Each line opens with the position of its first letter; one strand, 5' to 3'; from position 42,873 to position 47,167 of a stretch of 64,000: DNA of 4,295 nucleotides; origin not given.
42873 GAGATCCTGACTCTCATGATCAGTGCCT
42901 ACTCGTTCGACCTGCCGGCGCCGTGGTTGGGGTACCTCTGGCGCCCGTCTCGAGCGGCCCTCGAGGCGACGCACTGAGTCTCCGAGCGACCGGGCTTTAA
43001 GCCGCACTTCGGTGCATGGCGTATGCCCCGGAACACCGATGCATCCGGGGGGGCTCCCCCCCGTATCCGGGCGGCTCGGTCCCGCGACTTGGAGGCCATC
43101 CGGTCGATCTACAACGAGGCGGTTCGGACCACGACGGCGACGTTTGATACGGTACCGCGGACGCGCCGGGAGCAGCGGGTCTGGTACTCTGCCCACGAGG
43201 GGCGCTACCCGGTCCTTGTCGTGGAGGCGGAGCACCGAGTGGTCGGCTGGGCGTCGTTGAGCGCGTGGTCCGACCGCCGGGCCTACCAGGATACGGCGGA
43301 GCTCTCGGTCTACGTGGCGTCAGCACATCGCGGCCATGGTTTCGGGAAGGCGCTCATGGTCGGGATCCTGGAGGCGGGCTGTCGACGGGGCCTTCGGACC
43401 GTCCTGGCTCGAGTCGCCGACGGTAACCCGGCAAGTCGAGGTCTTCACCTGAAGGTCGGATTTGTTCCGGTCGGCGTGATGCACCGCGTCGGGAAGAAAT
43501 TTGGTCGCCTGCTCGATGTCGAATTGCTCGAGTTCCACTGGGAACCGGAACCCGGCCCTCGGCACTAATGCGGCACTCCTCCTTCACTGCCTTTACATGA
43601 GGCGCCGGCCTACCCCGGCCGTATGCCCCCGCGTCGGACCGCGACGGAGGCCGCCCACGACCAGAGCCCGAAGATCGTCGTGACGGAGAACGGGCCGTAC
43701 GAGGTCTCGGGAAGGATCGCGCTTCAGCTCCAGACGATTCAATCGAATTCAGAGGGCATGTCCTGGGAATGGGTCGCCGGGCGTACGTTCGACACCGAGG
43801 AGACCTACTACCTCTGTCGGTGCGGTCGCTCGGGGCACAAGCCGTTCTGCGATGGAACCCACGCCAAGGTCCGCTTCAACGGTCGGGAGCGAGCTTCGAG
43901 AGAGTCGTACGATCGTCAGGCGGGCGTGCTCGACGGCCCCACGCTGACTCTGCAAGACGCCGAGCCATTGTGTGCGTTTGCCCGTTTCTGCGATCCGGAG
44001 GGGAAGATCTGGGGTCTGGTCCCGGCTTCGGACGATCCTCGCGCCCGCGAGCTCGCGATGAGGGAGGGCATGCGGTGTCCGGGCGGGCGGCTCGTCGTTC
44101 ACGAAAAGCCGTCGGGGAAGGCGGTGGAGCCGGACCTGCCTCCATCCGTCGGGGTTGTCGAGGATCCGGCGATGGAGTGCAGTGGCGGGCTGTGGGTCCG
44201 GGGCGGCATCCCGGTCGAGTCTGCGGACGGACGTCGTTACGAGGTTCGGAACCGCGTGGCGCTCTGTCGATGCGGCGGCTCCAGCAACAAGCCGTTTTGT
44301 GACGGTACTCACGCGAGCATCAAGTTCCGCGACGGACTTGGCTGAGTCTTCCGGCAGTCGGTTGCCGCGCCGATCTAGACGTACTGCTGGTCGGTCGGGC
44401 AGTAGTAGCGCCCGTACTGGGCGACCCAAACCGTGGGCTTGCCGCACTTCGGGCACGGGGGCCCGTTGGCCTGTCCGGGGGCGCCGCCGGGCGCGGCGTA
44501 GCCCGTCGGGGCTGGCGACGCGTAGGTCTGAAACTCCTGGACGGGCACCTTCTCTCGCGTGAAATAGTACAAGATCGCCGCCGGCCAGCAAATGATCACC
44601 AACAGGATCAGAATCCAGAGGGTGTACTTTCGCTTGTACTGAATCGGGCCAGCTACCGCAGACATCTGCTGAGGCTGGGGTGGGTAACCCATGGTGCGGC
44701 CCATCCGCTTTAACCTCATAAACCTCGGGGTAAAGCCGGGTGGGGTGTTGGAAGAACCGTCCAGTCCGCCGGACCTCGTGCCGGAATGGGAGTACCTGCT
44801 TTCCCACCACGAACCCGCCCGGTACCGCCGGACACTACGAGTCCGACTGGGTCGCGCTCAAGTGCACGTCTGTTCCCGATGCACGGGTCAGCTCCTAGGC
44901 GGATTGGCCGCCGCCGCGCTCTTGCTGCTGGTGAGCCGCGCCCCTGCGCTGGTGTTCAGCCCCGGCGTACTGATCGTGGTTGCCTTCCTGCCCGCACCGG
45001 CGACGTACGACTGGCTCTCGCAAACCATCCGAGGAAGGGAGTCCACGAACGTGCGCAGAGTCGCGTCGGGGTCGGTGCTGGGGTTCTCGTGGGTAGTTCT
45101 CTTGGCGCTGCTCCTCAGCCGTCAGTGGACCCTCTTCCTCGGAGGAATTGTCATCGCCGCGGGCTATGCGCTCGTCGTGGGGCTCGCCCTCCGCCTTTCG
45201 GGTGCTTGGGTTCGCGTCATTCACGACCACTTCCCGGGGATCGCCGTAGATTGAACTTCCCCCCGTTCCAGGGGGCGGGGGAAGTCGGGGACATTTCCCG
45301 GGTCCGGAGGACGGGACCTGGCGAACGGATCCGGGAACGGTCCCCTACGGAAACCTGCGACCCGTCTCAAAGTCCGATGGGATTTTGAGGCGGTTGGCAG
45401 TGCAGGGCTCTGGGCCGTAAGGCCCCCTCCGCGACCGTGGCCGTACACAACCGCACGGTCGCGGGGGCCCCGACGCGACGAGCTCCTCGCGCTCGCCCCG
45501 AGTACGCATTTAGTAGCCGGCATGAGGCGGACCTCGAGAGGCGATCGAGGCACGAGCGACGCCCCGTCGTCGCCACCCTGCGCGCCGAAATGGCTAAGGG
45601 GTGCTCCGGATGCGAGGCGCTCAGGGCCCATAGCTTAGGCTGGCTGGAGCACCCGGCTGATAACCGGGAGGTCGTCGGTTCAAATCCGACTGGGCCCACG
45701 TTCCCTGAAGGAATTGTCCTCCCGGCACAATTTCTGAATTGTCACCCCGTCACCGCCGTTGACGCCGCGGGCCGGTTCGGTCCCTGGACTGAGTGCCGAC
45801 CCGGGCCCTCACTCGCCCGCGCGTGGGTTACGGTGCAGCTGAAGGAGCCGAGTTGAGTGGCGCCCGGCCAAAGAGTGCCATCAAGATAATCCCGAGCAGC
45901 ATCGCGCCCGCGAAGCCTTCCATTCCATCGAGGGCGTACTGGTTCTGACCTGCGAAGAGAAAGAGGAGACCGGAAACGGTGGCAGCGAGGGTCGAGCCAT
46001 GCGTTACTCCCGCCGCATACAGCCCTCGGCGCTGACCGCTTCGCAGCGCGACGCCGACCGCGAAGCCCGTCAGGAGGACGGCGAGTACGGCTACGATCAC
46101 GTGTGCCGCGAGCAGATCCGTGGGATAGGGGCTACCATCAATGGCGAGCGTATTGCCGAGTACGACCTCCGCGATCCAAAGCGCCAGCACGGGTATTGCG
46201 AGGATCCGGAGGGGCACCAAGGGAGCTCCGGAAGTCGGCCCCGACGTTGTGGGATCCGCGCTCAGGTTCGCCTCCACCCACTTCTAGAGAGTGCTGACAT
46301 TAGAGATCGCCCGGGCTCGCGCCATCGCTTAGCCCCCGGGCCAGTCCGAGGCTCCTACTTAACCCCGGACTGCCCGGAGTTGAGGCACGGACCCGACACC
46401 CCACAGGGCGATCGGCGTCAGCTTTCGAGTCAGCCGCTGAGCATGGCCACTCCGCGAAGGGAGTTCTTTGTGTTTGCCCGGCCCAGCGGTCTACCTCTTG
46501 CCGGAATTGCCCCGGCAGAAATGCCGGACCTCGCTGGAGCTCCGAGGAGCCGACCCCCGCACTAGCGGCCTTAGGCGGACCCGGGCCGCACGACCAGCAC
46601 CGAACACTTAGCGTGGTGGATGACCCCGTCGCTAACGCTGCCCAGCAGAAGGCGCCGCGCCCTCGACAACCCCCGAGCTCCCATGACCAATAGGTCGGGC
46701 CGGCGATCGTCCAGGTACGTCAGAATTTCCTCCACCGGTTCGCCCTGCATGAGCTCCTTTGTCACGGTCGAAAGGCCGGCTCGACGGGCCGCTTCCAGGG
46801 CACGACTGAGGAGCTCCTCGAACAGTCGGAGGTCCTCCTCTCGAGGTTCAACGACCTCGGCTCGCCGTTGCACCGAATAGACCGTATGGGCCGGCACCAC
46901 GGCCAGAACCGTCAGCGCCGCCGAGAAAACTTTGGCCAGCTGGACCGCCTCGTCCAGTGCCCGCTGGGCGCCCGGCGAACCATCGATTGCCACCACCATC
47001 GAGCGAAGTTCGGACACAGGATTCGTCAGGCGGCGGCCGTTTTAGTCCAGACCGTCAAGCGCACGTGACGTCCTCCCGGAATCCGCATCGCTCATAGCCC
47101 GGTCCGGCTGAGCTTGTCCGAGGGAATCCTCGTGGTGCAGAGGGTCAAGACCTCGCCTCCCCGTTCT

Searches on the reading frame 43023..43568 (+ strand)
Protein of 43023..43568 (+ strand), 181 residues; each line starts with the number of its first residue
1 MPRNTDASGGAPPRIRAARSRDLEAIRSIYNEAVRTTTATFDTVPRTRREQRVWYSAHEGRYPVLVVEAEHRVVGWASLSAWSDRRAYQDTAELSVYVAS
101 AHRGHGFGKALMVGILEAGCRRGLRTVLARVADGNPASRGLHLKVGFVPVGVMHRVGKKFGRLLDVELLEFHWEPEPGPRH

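Call 43: search_protein_families(library=pfam, proteins=[window:43023-43568:+], max_evalue=0.00001)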
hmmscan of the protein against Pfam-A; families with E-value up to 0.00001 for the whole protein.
window:43023-43568:+ (181 aa): 4 families
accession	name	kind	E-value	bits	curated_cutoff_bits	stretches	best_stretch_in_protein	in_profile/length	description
PF00583.31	Acetyltransf_1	-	2.1e-15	57.4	20.7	1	28-147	3-116/116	Acetyltransferase (GNAT) family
PF13302.13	Acetyltransf_3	-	9e-13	49.5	25.4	1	15-148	4-138/138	Acetyltransferase (GNAT) domain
PF13420.13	Acetyltransf_4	-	2.1e-12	47.7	24.3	1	15-165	1-152/155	Acetyltransferase (GNAT) domain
PF13508.13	Acetyltransf_7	-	3.8e-09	37.2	27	1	63-148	4-83/84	Acetyltransferase (GNAT) domain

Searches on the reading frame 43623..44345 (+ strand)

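Call 43: search_protein_families(library=pfam, proteins=[window:43623-44345:+], max_evalue=0.00001)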
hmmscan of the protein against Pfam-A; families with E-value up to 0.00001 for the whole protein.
window:43623-44345:+ (240 aa): 1 family
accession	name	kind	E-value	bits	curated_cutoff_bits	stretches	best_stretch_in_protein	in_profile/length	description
PF09360.15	zf-CDGSH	-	5e-37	126.4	29.5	2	188-231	2-48/48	Iron-binding zinc finger CDGSH type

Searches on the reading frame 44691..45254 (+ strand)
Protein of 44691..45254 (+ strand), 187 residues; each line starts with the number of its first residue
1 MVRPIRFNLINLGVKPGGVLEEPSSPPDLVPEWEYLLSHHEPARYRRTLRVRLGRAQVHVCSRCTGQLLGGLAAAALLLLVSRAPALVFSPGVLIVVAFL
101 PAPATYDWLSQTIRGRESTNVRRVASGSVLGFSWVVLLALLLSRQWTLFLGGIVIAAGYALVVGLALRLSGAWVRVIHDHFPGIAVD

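Call 43: search_protein_families(library=pfam, proteins=[window:44691-45254:+], max_evalue=0.00001)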
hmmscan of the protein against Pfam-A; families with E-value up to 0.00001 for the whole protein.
window:44691-45254:+ (187 aa): 1 family
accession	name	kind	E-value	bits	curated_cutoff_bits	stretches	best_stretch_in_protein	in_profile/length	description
PF09858.14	DUF2085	-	7.2e-12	46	25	1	53-136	11-89/90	Predicted membrane protein (DUF2085)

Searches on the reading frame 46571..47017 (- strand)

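Call 43: search_protein_families(library=pfam, proteins=[window:46571-47017:-], max_evalue=0.00001)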
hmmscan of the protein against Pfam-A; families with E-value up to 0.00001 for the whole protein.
window:46571-47017:- (148 aa): 1 family
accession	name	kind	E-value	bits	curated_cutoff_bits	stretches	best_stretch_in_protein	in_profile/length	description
PF00582.32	Usp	-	6.2e-35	121.2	24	1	5-144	3-141/141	Universal stress protein family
